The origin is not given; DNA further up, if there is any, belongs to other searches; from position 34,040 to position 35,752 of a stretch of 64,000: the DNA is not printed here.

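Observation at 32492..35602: gatD - cupin - short gatE operon: GatE-like subunit of GatB-like length with a cupin gene inserted between subunits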

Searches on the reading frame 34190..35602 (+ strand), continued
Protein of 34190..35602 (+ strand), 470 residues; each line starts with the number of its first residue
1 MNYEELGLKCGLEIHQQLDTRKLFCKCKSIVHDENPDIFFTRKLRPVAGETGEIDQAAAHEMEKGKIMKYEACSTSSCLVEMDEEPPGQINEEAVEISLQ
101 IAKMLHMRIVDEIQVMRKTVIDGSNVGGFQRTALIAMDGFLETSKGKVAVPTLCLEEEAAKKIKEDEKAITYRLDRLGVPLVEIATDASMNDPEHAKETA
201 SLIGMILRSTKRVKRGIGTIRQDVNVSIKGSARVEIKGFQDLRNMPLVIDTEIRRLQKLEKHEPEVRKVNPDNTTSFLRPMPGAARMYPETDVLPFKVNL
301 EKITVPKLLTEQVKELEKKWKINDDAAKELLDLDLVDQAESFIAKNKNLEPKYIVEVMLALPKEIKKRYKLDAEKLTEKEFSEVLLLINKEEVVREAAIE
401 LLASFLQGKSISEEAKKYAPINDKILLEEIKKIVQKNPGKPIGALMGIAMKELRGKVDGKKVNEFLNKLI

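Call 7: find_homologous_proteins(query=window:34190-35602:+, max_evalue=1e-10)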
Query window:34190-35602:+ (470 aa): 8000 proteins with E <= 1e-10 among 8000 candidates; the best 120 are listed.
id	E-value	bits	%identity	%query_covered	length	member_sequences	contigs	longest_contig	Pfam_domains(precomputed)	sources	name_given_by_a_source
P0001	0.0e+0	1012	100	100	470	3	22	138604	PF02637.24,PF02934.21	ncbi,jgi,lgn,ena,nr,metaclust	ncbi:Glu-tRNA(Gln) amidotransferase subunit GatE [Candidatus Woesearchaeota archaeon]|nr:MAG: glutam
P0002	2.4e-178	612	60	99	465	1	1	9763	PF09424.16,PF02637.24,PF02934.21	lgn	-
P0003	6.1e-173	594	59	100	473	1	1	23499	PF02637.24,PF02934.21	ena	-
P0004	4.8e-172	591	58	100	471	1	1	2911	PF02637.24,PF02934.21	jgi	-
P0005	2.2e-170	585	59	100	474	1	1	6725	PF02637.24,PF02934.21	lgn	-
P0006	3.0e-170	585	58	100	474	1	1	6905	PF02637.24,PF02934.21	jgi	-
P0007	6.4e-170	584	58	100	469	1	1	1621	PF02637.24,PF02934.21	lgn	-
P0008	6.2e-169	581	57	100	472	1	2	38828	PF09424.16,PF02637.24,PF02934.21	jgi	jgi:Glu-tRNA(Gln) amidotransferase subunit E-like FAD-binding protein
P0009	1.1e-168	580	58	100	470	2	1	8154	PF02637.24,PF02934.21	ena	-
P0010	2.5e-168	579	58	100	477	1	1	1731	PF02637.24,PF02934.21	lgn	-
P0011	2.6e-168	579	57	100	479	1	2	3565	PF02637.24,PF02934.21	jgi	jgi:Glu-tRNA(Gln) amidotransferase subunit E-like FAD-binding protein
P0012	4.7e-168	578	57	100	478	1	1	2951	PF02637.24,PF02934.21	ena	-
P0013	4.9e-168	578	59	100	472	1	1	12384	PF02637.24,PF02934.21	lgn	-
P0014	5.3e-168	578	59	100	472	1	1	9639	PF02637.24,PF02934.21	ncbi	-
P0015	9.1e-168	577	59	100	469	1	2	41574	PF02637.24,PF02934.21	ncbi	ncbi:MAG: Glu-tRNA(Gln) amidotransferase subunit GatE [archaeon]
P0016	1.6e-167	576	57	100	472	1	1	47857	PF02637.24,PF02934.21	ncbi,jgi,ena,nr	ncbi:MAG: Glu-tRNA(Gln) amidotransferase subunit GatE [Nanoarchaeota archaeon]|nr:Glu-tRNA(Gln) amid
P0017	3.6e-167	575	56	100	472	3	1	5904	PF02637.24,PF02934.21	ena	-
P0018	4.6e-167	574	57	99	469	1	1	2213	PF02637.24,PF02934.21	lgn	-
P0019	5.9e-167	574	57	100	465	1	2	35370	PF02637.24,PF02934.21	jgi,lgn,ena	-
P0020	7.3e-167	574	58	100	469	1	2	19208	PF02637.24,PF02934.21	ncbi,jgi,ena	-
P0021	9.0e-167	573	56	100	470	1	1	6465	PF02637.24,PF02934.21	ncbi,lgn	-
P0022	1.7e-166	573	56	100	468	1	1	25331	PF02637.24,PF02934.21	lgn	-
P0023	2.0e-166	572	57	100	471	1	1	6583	PF02637.24,PF02934.21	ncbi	-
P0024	2.6e-166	572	57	100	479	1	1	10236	PF02637.24,PF02934.21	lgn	-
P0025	4.7e-166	571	58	100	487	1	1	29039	PF02637.24,PF02934.21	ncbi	-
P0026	5.8e-166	571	56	100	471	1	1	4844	PF02637.24,PF02934.21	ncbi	-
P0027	7.2e-166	571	57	100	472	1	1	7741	PF02637.24,PF02934.21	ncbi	ncbi:MAG: Glu-tRNA(Gln) amidotransferase subunit GatE [Nanoarchaeota archaeon]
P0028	1.4e-165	570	54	100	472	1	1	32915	PF02637.24,PF02934.21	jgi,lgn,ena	-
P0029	2.0e-165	569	57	100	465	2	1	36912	PF02637.24,PF02934.21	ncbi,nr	ncbi:MAG: Glu-tRNA(Gln) amidotransferase subunit GatE [Nanoarchaeota archaeon]|nr:Glu-tRNA(Gln) amid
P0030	2.3e-165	569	58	100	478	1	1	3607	PF02637.24,PF02934.21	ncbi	-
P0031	1.5e-164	566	56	100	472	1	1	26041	PF02637.24,PF02934.21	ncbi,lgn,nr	ncbi:MAG: Glu-tRNA(Gln) amidotransferase subunit GatE [Candidatus Nanoarchaeia archaeon]|nr:Glu-tRNA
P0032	2.4e-164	566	57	100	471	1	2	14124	PF02637.24,PF02934.21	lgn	-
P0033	2.7e-164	565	57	100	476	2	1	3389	PF02637.24,PF02934.21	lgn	-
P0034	3.9e-164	565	58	100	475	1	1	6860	PF09424.16,PF02637.24,PF02934.21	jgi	-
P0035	5.3e-164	564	57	100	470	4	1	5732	PF02637.24,PF02934.21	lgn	-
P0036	9.7e-164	563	55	100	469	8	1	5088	PF02637.24,PF02934.21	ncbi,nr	ncbi:MAG TPA: Glu-tRNA(Gln) amidotransferase subunit GatE [Candidatus Nanoarchaeia archaeon]|nr:Glu-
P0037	1.4e-163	563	57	100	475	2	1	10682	PF02637.24,PF02934.21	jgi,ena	-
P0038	1.8e-163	563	55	100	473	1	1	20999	PF02637.24,PF02934.21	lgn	-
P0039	2.6e-163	562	55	100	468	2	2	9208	PF02637.24,PF02934.21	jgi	-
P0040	3.1e-163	562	56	100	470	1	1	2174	PF02637.24,PF02934.21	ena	-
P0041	7.9e-163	560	56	100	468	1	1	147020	PF02637.24,PF02934.21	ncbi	-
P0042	1.6e-162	559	56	100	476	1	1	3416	PF02637.24,PF02934.21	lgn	-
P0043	2.0e-162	559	57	100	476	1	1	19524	PF02637.24,PF02934.21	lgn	-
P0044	3.0e-162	559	56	100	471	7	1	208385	PF02637.24,PF02934.21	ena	-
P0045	5.5e-162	558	57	100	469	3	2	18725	PF02637.24,PF02934.21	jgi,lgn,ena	jgi:Glu-tRNA(Gln) amidotransferase subunit E-like FAD-binding protein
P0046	6.7e-162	557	56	100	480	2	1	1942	PF02637.24,PF02934.21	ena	-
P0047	8.6e-162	557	55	100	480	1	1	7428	PF02637.24,PF02934.21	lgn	-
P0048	1.5e-161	556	58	100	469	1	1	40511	PF02637.24,PF02934.21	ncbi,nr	ncbi:Glu-tRNA(Gln) amidotransferase subunit GatE [Candidatus Woesearchaeota archaeon]|nr:Glu-tRNA(Gl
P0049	4.1e-161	555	56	100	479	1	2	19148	PF02637.24,PF02934.21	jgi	jgi:Glu-tRNA(Gln) amidotransferase subunit E-like FAD-binding protein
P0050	5.1e-161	555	57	100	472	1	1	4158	PF09424.16,PF02637.24,PF02934.21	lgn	-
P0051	8.0e-161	554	56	99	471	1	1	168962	PF02637.24,PF02934.21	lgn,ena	-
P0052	8.9e-161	554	56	100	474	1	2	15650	PF02637.24,PF02934.21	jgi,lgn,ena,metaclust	metaclust:\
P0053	9.6e-161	554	55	100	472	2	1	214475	PF02637.24,PF02934.21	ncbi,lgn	-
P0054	9.9e-161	554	57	100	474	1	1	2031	PF02637.24,PF02934.21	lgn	-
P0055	1.0e-160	554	56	100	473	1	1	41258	PF02637.24,PF02934.21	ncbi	-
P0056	1.3e-160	553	56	100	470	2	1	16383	PF02637.24,PF02934.21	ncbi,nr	ncbi:Glu-tRNA(Gln) amidotransferase subunit GatE [Candidatus Woesearchaeota archaeon]|nr:Glu-tRNA(Gl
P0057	1.7e-160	553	56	100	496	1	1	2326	PF02637.24,PF02934.21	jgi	jgi:Glu-tRNA(Gln) amidotransferase subunit E-like FAD-binding protein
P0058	2.2e-160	552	55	100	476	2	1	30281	PF02637.24,PF02934.21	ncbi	ncbi:MAG: Glu-tRNA(Gln) amidotransferase subunit GatE [Candidatus Woesearchaeota archaeon]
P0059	2.5e-160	552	55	99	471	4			PF02637.24,PF02934.21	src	-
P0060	3.6e-160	552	56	100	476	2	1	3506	PF02637.24,PF02934.21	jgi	-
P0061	4.9e-160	551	56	100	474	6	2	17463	PF02637.24,PF02934.21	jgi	-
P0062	4.9e-160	551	55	100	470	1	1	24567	PF02637.24,PF02934.21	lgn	-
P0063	5.2e-160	551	57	100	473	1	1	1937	PF02637.24,PF02934.21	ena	-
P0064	6.5e-160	551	56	100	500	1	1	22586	PF02637.24,PF02934.21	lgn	-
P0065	1.5e-159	550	55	100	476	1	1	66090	PF02637.24,PF02934.21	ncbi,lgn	-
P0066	2.3e-159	549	56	100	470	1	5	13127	PF02637.24,PF02934.21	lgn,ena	-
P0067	2.3e-159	549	54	100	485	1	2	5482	PF02637.24,PF02934.21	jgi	jgi:Glu-tRNA(Gln) amidotransferase subunit E-like FAD-binding protein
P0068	3.6e-159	548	56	100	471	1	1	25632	PF02637.24,PF02934.21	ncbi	-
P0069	3.8e-159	548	59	100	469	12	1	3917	PF02637.24,PF02934.21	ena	-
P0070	3.9e-159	548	55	99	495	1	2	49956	PF02637.24,PF02934.21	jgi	-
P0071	5.1e-159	548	55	100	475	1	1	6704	PF02637.24,PF02934.21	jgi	-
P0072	6.2e-159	548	55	100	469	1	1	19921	PF02637.24,PF02934.21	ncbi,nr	ncbi:MAG: Glu-tRNA(Gln) amidotransferase subunit GatE [Candidatus Nanoarchaeia archaeon]|nr:Glu-tRNA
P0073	6.7e-159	548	55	100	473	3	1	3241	PF02637.24,PF02934.21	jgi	jgi:Glu-tRNA(Gln) amidotransferase subunit E-like FAD-binding protein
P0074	7.1e-159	547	54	99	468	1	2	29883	PF02637.24,PF02934.21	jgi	-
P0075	7.8e-159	547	56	100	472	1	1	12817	PF02637.24,PF02934.21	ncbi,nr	ncbi:Glu-tRNA(Gln) amidotransferase subunit GatE [Candidatus Woesearchaeota archaeon]|nr:Glu-tRNA(Gl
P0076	9.9e-159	547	56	100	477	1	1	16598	PF02637.24,PF02934.21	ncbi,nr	ncbi:Glu-tRNA(Gln) amidotransferase subunit GatE [Candidatus Woesearchaeota archaeon]|nr:Glu-tRNA(Gl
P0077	1.0e-158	547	54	100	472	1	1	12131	PF02637.24,PF02934.21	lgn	-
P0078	1.4e-158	546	54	100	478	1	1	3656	PF02637.24,PF02934.21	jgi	-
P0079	1.6e-158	546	54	100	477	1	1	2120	PF02637.24,PF02934.21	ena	-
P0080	1.7e-158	546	57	100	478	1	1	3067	PF02637.24,PF02934.21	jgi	-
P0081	1.8e-158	546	56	100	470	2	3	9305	PF02637.24,PF02934.21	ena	-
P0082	1.9e-158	546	55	100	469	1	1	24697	PF02637.24,PF02934.21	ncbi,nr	ncbi:MAG: Glu-tRNA(Gln) amidotransferase subunit GatE [Nanoarchaeota archaeon]|nr:Glu-tRNA(Gln) amid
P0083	2.1e-158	546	55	100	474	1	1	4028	PF02637.24,PF02934.21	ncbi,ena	-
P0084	3.5e-158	545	54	100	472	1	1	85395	PF02637.24,PF02934.21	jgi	jgi:Glu-tRNA(Gln) amidotransferase subunit E-like FAD-binding protein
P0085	3.6e-158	545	56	100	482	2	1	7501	PF02934.21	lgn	-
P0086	3.8e-158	545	55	100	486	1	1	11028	PF02637.24,PF02934.21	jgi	jgi:Glu-tRNA(Gln) amidotransferase subunit E-like FAD-binding protein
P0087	4.7e-158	545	56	100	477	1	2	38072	PF09424.16,PF02637.24,PF02934.21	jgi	-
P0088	6.1e-158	544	55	100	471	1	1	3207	PF02637.24,PF02934.21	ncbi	-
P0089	6.2e-158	544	57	100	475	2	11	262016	PF02934.21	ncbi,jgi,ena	jgi:Glu-tRNA(Gln) amidotransferase subunit E-like FAD-binding protein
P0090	6.7e-158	544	55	100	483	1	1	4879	PF02637.24,PF02934.21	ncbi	ncbi:MAG: Glu-tRNA(Gln) amidotransferase subunit GatE [Candidatus Woesearchaeota archaeon]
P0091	7.2e-158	544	57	100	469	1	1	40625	PF02637.24,PF02934.21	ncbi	-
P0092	7.7e-158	544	53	100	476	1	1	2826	PF02637.24,PF02934.21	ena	-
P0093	9.9e-158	544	55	100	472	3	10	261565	PF02637.24,PF02934.21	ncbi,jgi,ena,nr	ncbi:MAG TPA: Glu-tRNA(Gln) amidotransferase subunit GatE [Candidatus Nanoarchaeia archaeon]|nr:Glu-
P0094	1.0e-157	544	53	100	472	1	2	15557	PF02637.24,PF02934.21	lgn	-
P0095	1.2e-157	543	55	100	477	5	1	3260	PF02637.24,PF02934.21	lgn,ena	-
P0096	1.7e-157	543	54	100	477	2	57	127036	PF02637.24,PF02934.21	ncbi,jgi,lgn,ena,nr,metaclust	ncbi:MAG TPA: Glu-tRNA(Gln) amidotransferase subunit GatE [Nanoarchaeota archaeon]|nr:Glu-tRNA(Gln) 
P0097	2.0e-157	543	55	100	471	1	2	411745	PF02637.24,PF02934.21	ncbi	-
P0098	2.3e-157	542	55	100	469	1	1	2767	PF02637.24,PF02934.21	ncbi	ncbi:MAG: Glu-tRNA(Gln) amidotransferase subunit GatE [Candidatus Pacearchaeota archaeon]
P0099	2.6e-157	542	54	100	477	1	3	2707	PF02637.24,PF02934.21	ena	-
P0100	2.9e-157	542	56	100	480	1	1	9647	PF02637.24,PF02934.21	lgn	-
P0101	2.9e-157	542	56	100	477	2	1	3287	PF02637.24,PF02934.21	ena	-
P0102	3.3e-157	542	56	100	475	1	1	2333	PF02637.24,PF02934.21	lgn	-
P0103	3.3e-157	542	53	100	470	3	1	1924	PF02934.21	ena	-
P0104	3.8e-157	542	56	100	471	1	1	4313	PF02637.24,PF02934.21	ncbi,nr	ncbi:Glu-tRNA(Gln) amidotransferase subunit GatE [Candidatus Woesearchaeota archaeon]|nr:Glu-tRNA(Gl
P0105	5.2e-157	541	54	100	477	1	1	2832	PF02637.24,PF02934.21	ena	-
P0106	5.3e-157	541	54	100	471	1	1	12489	PF02637.24,PF02934.21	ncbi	-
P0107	6.5e-157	541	54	100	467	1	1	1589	PF02637.24,PF02934.21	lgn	-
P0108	1.2e-156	540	54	100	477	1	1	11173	PF02637.24,PF02934.21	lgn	-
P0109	1.2e-156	540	57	95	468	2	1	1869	PF02934.21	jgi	-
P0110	1.2e-156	540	55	99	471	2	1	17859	PF02637.24,PF02934.21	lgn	-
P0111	1.8e-156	540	56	100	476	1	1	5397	PF02637.24,PF02934.21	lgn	-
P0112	1.9e-156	539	56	100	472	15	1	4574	PF02637.24,PF02934.21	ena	-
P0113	2.0e-156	539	56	99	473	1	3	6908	PF02637.24,PF02934.21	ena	-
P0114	3.0e-156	539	56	100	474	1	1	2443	PF02637.24,PF02934.21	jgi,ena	-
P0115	3.5e-156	539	55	100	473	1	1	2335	PF02637.24,PF02934.21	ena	-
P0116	3.8e-156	538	56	100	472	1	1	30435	PF02637.24,PF02934.21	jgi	-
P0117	4.3e-156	538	56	100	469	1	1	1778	PF02637.24,PF02934.21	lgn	-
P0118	4.3e-156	538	53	100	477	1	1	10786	PF02637.24,PF02934.21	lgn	-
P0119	4.7e-156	538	55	99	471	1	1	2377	PF09424.16,PF02637.24,PF02934.21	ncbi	-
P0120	4.9e-156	538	55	100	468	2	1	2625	PF02637.24,PF02934.21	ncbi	-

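Call 15: find_encoding_contigs(protein=window:34190-35602:+, flank=10000, max_places=4)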
Protein window:34190-35602:+ (470 aa): 23 contigs read that carry it; 4 places shown.
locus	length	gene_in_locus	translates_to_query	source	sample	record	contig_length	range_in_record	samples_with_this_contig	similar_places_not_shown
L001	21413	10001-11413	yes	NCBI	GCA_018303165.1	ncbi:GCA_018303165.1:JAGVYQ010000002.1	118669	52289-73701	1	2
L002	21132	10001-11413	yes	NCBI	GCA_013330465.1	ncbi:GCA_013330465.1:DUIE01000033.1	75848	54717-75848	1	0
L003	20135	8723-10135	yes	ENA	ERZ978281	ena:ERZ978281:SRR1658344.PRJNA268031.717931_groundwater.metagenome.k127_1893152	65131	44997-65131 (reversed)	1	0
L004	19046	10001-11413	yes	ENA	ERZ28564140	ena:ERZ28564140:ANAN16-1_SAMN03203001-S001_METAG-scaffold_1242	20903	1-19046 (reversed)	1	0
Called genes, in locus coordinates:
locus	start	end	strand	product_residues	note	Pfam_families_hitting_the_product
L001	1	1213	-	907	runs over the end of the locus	-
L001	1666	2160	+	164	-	PF22600:MTPAP-like_central (faint), PF01909:NTP_transf_2, PF18765:Polbeta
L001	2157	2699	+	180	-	PF05168:HEPN (faint)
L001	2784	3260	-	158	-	PF13412:HTH_24, PF01022:HTH_5 (faint), PF01037:AsnC_trans_reg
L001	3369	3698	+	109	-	-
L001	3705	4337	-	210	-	PF04493:Endonuclease_5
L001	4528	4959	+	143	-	-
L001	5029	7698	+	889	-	PF02359:CDC48_N, PF05496:RuvB_N (weak), PF00004:AAA, PF07724:AAA_2 (weak), PF07728:AAA_5 (weak), PF17862:AAA_lid_3, PF00004:AAA, PF17862:AAA_lid_3, +26 more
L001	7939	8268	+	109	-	-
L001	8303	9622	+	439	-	PF18195:GatD_N, PF00710:Asparaginase, PF17763:Asparaginase_C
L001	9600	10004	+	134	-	PF01050:MannoseP_isomer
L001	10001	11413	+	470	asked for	PF02934:GatB_N, PF02637:GatB_Yqey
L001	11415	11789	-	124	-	-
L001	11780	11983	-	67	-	PF04014:MazE_antitoxin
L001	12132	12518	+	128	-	PF07884:VKOR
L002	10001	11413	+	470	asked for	PF02934:GatB_N, PF02637:GatB_Yqey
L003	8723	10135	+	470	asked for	PF02934:GatB_N, PF02637:GatB_Yqey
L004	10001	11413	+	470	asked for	PF02934:GatB_N, PF02637:GatB_Yqey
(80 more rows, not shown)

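Call 18: find_related_loci(query=A1, collection=genome_contigs, flank=5000)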
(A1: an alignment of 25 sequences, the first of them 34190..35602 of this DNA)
Query A1 (470 aa) in genome_contigs; peptide patterns used: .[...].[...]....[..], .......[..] (x = any residue, [..] = any of these).
600 stretches matched a pattern (row limit reached: there are more); 597 encode a relative of the query (tblastn E <= 1e-3); the best 80 are kept; 80 distinct loci.
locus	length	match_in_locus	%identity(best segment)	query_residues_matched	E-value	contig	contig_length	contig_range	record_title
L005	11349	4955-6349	56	2-466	2e-168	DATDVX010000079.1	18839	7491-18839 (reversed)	MAG TPA_asm: Candidatus Nanoarchaeia archaeon isolate SMAG_U8095 k141_337232, whole genome shotgun sequence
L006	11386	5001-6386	57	1-464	9e-168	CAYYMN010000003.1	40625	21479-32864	MAG TPA_asm: Candidatus Woesearchaeota archaeon isolate binchicken_co191_122 genome assembly, contig: NODE_839_length_40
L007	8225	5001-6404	54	1-470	8e-165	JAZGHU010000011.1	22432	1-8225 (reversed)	MAG: Candidatus Woesearchaeota archaeon isolate SCS6bin.8 SCS6bin.8_11, whole genome shotgun sequence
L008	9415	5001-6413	54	1-468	3e-158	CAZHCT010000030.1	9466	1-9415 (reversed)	MAG TPA_asm: Candidatus Woesearchaeota archaeon isolate SRP269290_co3_784 genome assembly, contig: NODE_9494_length_9466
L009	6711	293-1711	54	1-470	4e-158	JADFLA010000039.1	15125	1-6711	MAG: Nanoarchaeota archaeon isolate B4T1B8 B4T1B8_NODE7101, whole genome shotgun sequence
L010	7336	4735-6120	52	3-460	3e-153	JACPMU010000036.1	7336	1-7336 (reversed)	MAG: Candidatus Woesearchaeota archaeon isolate NC_groundwater_557_Ag_S-0.1um_39_8 S35_SO-1_scaffold_114797, whole genom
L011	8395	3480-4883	52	2-469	4e-153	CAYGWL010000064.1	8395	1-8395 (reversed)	MAG TPA_asm: uncultured Methanosarcinales archaeon isolate ERP119294_co2_8 genome assembly, contig: k141_2770150, whole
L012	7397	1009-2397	51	1-470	2e-151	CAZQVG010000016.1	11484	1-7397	MAG TPA_asm: Candidatus Woesearchaeota archaeon isolate binchicken_co64_117 genome assembly, contig: NODE_4175_length_11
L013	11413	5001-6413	50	2-470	1e-147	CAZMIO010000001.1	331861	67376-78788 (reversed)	MAG TPA_asm: uncultured Methanosarcinales archaeon isolate binchicken_co48_311 genome assembly, contig: NODE_6_length_33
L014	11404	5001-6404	51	1-470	6e-144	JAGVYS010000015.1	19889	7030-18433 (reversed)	Candidatus Woesearchaeota archaeon isolate RIFCSPHIGHO2_02_FULL_41_15 rifcsphigho2_02_scaffold_4413, whole genome shotgu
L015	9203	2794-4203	49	1-470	1e-143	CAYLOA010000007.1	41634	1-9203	MAG TPA_asm: uncultured Methanosarcinales archaeon isolate binchicken_co48_37 genome assembly, contig: NODE_1269_length_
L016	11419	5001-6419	49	2-470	3e-143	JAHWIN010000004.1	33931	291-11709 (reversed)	MAG: Candidatus Woesearchaeota archaeon isolate YT1_767 k127_4243658, whole genome shotgun sequence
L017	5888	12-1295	51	37-468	7e-142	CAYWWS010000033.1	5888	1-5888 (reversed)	MAG TPA_asm: Candidatus Woesearchaeota archaeon isolate SRP269290_co3_1000 genome assembly, contig: NODE_20119_length_58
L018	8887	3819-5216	51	1-468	4e-141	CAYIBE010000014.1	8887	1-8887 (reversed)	MAG TPA_asm: Candidatus Woesearchaeota archaeon isolate ERP119705_co1_791 genome assembly, contig: NODE_11530_length_888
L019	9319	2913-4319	48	1-470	2e-140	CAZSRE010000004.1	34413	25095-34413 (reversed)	MAG TPA_asm: Candidatus Woesearchaeota archaeon isolate SRP050083_co3_192 genome assembly, contig: NODE_816_length_34413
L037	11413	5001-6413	46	2-470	3e-118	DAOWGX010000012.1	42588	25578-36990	MAG TPA_asm: Nanoarchaeota archaeon isolate CSMAG_2002 CSMAG_2002_k141_3914129_length_42588_cov_11.0394, whole genome sh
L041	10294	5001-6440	46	1-468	2e-116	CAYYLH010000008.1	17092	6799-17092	MAG TPA_asm: Candidatus Woesearchaeota archaeon isolate SRP252850_co1_223 genome assembly, contig: NODE_6135_length_1709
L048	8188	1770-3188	44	1-462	4e-114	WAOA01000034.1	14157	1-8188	MAG: Candidatus Aenigmatarchaeota archaeon isolate S141_163_esom k151_357889, whole genome shotgun sequence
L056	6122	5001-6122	51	2-371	2e-109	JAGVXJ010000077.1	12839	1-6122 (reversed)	Candidatus Pacearchaeota archaeon isolate RIFOXYB1_FULL_32_8.8 rifoxyb1_full_scaffold_1810, whole genome shotgun sequenc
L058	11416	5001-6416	39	1-462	6e-108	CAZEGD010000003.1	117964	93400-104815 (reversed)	MAG TPA_asm: uncultured archaeon isolate binchicken_co100_354 genome assembly, contig: NODE_138_length_117964_cov_8.4418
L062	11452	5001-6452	41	1-468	2e-106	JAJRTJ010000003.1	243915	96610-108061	MAG: archaeon isolate Dive96_bin1.432 k141_3801776, whole genome shotgun sequence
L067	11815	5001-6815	56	1-470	7e-99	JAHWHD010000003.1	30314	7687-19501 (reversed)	MAG: Candidatus Woesearchaeota archaeon isolate FT1_799 k127_68319, whole genome shotgun sequence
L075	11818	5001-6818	57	2-470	6e-92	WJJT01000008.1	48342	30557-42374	MAG: Candidatus Woesearchaeota archaeon isolate Bin_031 k141_457246, whole genome shotgun sequence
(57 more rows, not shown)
